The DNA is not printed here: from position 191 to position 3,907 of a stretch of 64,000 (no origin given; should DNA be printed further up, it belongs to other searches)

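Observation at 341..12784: Seven-gene Hma/MADS-like methylation-associated defence operon with three extra cargo genes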

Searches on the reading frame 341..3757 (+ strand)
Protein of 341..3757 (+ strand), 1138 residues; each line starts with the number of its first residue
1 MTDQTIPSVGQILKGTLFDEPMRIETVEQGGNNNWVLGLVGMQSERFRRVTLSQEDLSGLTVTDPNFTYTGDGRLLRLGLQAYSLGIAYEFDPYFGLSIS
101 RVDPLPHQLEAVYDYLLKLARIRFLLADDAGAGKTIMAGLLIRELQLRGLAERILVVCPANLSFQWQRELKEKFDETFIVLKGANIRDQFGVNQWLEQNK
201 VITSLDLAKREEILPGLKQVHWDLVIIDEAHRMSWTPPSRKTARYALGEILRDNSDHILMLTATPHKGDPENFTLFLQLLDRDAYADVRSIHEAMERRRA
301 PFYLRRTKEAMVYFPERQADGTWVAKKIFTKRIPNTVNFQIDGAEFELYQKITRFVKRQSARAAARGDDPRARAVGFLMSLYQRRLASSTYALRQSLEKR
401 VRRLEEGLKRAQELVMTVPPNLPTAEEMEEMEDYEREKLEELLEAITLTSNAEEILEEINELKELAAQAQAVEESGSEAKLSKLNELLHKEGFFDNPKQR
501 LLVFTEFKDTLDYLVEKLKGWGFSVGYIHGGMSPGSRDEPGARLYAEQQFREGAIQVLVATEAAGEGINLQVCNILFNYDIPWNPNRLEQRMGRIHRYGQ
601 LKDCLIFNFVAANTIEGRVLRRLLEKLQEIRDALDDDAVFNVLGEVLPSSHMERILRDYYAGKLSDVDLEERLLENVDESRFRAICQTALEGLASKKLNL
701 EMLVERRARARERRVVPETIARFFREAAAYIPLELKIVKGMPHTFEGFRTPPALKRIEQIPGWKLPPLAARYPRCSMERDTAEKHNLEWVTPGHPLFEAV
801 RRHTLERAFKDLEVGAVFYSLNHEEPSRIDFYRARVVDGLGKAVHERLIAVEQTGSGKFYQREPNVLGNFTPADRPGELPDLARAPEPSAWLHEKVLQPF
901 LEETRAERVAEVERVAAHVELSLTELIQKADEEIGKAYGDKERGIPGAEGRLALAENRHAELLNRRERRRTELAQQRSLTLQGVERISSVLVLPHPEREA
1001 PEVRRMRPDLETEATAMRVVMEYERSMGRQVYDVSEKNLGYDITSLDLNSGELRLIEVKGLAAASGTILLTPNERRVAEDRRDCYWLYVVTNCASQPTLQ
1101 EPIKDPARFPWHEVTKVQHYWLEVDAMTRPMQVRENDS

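Call 6: search_protein_families(library=padloc, proteins=[window:341-3757:+], max_evalue=0.001)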
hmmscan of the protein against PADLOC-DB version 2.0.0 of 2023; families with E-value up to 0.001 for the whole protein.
window:341-3757:+ (1138 aa): 60 families (the best 25 are shown)
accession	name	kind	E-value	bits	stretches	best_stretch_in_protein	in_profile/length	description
PDLC00659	HmaA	-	2.2e-178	593.4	1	15-1091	15-1131/1176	SNF2 helicase / DEAD-box helicase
PDLC02620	DrmD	-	5.4e-122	406.7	1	9-646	4-625/1060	DrmD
PDLC02500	BrxHI|BrxHII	-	1.1e-108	363.1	1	100-677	87-648/933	BrxHI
PDLC02621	DrmD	-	9.2e-96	320.1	1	106-635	124-668/1040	DrmD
PDLC02504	BrxHI|BrxHII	-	1e-90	303.1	1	77-851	83-820/971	BrxHII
PDLC02572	DrmA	-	8.3e-70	233.9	1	117-616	131-640/1043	DrmA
PDLC02619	DrmD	-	8.7e-66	220.6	2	91-524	20-439/872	DrmD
PDLC02632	DrmD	-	2.1e-65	219.5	1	117-613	136-640/662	DrmD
PDLC02623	DrmD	-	1.1e-62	210.1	3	331-647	400-671/1040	DrmD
PDLC02634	DrmD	-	7.1e-53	177.6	1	94-635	82-620/900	DrmD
PDLC02633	DrmD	-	2.2e-49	166.2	1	108-611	130-642/839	DrmD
PDLC02624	DrmD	-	7.5e-45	151.6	1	141-610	1-478/652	DrmD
PDLC02843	DpdE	-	4.3e-40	135.5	2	100-299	155-333/1091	DpdE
PDLC02840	DpdE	-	5.7e-40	135.4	2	100-298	156-337/1091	DpdE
PDLC02853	DpdE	-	8.4e-38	127.9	2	51-288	45-290/985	DpdE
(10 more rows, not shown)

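Call 7: search_protein_families(library=pfam, proteins=[window:341-3757:+], max_evalue=0.01)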
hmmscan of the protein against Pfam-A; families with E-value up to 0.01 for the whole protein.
window:341-3757:+ (1138 aa): 8 families
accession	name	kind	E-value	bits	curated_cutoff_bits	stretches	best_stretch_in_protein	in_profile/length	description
PF00271.37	Helicase_C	-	3.6e-25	88.8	23.5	1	480-599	2-110/110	Helicase conserved C-terminal domain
PF13020.12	NOV_C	-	1.2e-22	80.2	22.1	1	1013-1099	2-88/91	Protein NO VEIN, C-terminal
PF00176.29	SNF2-rel_dom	-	1.9e-17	63.7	24.9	1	123-297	19-195/290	SNF2-related domain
PF04851.21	ResIII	-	2.5e-13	50.7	22.5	1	103-266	3-163/164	Type III restriction enzyme, res subunit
PF00270.35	DEAD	-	1e-08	35.5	26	1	123-268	16-162/167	DEAD/DEAH box helicase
PF07652.20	Flavi_DEAD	-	0.0016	18.9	21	1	211-266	85-137/148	Flavivirus DEAD domain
PF09848.15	SLFN-g3_helicase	-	0.0027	17.5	24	1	129-252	9-112/354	Schlafen group 3, DNA/RNA helicase domain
PF13872.12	AAA_34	-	0.0094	15.3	27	0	98-172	37-111/306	P-loop containing NTP hydrolase pore-1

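Call 90: search_protein_families(library=ncbifam, proteins=[window:341-3757:+], max_evalue=0.0001)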
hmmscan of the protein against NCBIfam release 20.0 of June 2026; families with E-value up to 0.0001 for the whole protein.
window:341-3757:+ (1138 aa): 26 families (the best 25 are shown)
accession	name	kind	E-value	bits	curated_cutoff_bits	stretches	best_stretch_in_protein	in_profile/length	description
NF038317.1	DISARM_DrmD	equivalog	9.2e-107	358.6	610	1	106-962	110-964/1021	DISARM system SNF2-like helicase DrmD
NF038318.1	DISARM_DrmD_b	equivalog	1.1e-65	222.3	950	2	90-524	16-436/868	DISARM system SNF2-like helicase DrmD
NF041062.1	DpdE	equivalog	4.6e-55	187.1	500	2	97-292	147-326/1048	protein DpdE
NF003426.0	PRK04914.1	equivalog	1.6e-50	172.3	576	2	92-293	142-344/959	RNA polymerase-associated protein RapA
NF042964.1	phospholipD_antiphage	equivalog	3.4e-48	164.6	1100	2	370-634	590-826/895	phospholipase D-like domain-containing anti-phage protein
NF058637.1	helic_SCO1167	equivalog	1.9e-24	85.8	1200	2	475-634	759-909/932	SCO1167/SCO6262 family helicase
NF053675.1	pilus_reg_Snf2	equivalog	3e-19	68.7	1100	1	453-635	834-1009/1029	pilus expression-regulating Snf2 family helicase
NF010337.0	PRK13766.1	equivalog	5.1e-16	57.9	610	1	437-598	309-468/781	Hef nuclease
NF041790.1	anti-phage_ZorD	equivalog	5.4e-14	51.1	1500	1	449-607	871-1033/1035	type I Zorya anti-phage system protein ZorD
NF053631.1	RNA_helic_CshA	equivalog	5.9e-14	51.8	646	1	495-616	235-347/434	degradosome RNA helicase CshA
NF008744.0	PRK11776.1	equivalog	6.2e-12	44.8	524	1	458-600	207-338/460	ATP-dependent RNA helicase DbpA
NF002340.1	PRK01297.1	equivalog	1.6e-11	43.7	564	1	493-600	244-345/372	ATP-dependent RNA helicase RhlB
NF008394.0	PRK11192.1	equivalog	1.8e-11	43.5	507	1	480-601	234-344/441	ATP-dependent RNA helicase SrmB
NF053711.1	RNA_heli_RhlE1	exception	2e-11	43.3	750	1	497-615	243-353/434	RNA helicase RhlE1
NF007882.0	PRK10590.1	equivalog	2.4e-11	43.3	743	1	496-606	243-347/456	ATP-dependent RNA helicase RhlE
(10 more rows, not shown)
